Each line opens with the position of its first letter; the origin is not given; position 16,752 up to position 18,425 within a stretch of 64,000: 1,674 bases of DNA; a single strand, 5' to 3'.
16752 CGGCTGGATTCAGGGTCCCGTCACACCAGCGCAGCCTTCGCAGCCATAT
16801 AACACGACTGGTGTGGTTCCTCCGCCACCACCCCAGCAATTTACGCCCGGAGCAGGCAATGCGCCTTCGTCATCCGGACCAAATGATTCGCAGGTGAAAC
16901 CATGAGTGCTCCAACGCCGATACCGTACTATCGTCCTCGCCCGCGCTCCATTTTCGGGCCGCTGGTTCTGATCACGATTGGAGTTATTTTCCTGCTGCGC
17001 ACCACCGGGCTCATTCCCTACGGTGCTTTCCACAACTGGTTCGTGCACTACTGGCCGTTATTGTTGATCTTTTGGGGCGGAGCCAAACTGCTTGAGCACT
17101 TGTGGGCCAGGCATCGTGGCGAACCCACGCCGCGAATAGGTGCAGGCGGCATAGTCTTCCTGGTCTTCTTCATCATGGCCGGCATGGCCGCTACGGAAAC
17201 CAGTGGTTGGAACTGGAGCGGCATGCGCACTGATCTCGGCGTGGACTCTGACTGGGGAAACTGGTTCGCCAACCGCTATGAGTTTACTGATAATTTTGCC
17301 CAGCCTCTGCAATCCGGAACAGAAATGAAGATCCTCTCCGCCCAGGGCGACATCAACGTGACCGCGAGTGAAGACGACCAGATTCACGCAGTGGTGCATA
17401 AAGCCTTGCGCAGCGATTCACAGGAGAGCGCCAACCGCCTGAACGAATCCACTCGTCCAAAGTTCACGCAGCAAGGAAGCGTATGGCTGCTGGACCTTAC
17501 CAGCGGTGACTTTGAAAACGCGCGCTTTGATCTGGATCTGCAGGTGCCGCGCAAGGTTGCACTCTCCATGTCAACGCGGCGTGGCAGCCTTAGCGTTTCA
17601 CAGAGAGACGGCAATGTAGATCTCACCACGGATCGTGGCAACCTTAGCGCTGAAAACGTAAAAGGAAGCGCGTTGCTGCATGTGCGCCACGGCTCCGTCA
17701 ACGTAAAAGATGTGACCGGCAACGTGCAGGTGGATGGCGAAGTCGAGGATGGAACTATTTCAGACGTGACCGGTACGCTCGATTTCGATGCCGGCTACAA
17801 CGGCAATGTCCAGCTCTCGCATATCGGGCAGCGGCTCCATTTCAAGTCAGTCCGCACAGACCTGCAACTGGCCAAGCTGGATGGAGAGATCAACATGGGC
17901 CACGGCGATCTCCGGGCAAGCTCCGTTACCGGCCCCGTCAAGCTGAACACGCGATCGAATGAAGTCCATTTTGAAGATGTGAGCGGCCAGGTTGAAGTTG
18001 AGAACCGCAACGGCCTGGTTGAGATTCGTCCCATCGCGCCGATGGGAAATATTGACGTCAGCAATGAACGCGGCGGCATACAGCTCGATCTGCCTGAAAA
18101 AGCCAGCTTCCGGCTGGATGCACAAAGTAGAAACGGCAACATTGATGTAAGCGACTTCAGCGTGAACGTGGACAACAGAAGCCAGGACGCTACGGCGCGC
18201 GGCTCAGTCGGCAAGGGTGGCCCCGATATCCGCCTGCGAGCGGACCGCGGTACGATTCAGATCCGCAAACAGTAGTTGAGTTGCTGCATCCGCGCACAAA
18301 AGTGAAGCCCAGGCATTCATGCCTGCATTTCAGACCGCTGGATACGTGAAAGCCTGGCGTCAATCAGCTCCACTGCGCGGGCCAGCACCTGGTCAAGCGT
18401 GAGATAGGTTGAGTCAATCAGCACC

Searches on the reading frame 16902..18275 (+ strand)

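Call 64: search_protein_families(library=pfam, proteins=[window:16902-18275:+], max_evalue=0.00001)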
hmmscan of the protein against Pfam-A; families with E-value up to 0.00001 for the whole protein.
window:16902-18275:+ (457 aa): 3 families
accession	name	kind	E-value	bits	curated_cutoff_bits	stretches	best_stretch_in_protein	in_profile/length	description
PF13349.12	DUF4097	-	3.8e-15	56.4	22.9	1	141-455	3-247/247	Toastrack DUF4097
PF22570.1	LiaF-TM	-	4.8e-08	34.2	27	1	18-96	1-68/98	LiaF transmembrane domain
PF18917.5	LiaI-LiaF-like_TM1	-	7.5e-08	32.8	27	1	17-62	1-41/42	LiaI-LiaF-like transmembrane region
